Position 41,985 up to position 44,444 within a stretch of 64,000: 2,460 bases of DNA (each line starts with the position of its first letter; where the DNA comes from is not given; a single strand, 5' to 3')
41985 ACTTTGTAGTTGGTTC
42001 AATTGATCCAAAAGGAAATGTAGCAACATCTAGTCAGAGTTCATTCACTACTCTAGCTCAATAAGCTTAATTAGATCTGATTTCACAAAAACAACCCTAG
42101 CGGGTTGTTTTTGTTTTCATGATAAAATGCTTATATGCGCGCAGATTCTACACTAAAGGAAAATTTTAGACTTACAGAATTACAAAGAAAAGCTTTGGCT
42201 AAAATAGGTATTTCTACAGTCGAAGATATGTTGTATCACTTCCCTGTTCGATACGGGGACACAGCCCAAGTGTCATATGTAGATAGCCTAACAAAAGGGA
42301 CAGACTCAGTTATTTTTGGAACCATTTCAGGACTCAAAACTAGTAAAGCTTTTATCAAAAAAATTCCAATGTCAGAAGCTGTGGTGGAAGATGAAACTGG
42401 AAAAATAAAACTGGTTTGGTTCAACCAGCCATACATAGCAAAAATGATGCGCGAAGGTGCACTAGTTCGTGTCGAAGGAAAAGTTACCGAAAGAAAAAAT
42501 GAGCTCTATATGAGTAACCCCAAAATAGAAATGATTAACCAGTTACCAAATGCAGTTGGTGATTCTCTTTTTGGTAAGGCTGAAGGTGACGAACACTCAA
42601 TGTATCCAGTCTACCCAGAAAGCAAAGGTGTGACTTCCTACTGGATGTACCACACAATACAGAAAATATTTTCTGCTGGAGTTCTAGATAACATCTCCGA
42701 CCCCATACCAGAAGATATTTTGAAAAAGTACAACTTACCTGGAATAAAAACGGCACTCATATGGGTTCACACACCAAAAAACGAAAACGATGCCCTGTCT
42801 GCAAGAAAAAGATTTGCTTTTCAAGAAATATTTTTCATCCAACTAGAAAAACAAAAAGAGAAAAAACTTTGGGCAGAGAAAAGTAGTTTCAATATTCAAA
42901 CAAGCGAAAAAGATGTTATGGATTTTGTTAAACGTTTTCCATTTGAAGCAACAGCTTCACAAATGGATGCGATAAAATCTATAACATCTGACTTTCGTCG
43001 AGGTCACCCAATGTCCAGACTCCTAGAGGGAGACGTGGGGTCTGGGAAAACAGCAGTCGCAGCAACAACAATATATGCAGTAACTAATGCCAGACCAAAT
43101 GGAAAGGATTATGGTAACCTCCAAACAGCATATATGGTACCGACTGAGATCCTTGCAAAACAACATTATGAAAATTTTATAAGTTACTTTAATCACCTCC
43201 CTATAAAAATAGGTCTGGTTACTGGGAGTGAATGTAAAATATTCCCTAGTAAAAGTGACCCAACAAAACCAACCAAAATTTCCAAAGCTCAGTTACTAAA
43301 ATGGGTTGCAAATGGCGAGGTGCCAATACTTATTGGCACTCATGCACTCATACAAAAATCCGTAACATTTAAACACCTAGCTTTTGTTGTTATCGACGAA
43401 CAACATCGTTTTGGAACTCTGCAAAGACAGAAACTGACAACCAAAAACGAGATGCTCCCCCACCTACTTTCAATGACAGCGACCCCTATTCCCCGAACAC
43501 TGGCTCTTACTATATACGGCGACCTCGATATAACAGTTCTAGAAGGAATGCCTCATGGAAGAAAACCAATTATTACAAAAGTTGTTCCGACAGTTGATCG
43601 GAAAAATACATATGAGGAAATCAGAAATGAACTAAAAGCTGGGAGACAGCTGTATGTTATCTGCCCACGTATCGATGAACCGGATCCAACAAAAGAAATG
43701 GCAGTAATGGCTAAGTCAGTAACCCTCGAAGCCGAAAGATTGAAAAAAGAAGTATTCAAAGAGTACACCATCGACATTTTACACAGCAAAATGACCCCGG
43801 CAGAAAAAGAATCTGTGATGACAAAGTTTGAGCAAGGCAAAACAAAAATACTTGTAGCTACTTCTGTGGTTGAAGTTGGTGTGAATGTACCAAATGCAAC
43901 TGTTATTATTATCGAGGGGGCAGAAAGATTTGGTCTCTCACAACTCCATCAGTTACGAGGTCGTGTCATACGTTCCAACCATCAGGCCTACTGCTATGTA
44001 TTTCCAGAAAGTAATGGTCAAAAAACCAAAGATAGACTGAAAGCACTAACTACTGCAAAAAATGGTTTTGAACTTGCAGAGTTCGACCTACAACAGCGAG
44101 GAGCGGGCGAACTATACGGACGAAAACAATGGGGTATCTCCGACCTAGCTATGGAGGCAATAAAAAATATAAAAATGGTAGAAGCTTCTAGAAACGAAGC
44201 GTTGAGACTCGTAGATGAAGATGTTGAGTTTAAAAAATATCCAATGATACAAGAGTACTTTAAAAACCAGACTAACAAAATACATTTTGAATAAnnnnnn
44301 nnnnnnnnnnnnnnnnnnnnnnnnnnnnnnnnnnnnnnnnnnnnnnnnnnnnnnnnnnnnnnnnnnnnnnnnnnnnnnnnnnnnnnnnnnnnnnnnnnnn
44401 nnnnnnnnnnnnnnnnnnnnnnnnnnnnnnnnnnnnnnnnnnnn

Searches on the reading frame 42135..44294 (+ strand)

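Call 85: search_protein_families(library=pfam, proteins=[window:42135-44294:+], max_evalue=0.001)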
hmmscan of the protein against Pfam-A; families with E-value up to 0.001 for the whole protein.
window:42135-44294:+ (719 aa): 7 families
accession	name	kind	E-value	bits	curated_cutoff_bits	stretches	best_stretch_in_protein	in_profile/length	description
PF00270.35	DEAD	-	6.4e-22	78.5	26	1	274-456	2-164/167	DEAD/DEAH box helicase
PF00271.37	Helicase_C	-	5e-20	72.2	23.5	1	505-614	17-109/110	Helicase conserved C-terminal domain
PF17191.10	RecG_wedge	-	1.3e-17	64.3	23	1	15-137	10-131/162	RecG wedge domain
PF04851.21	ResIII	-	1.1e-12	48.5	22.5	1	272-451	4-162/164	Type III restriction enzyme, res subunit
PF01336.31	tRNA_anti-codon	-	1.3e-10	41.5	27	1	77-133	15-74/75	OB-fold nucleic acid binding domain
PF19833.4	RecG_dom3_C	-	1.8e-07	31.6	26.8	1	643-701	3-63/87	ATP-dependent DNA helicase RecG, domain 3, C-terminal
PF22590.2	Cas3-like_C_2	-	5.8e-05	23.8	27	1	534-615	20-105/106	CRISPR-associated nuclease/helicase Cas3, C-terminal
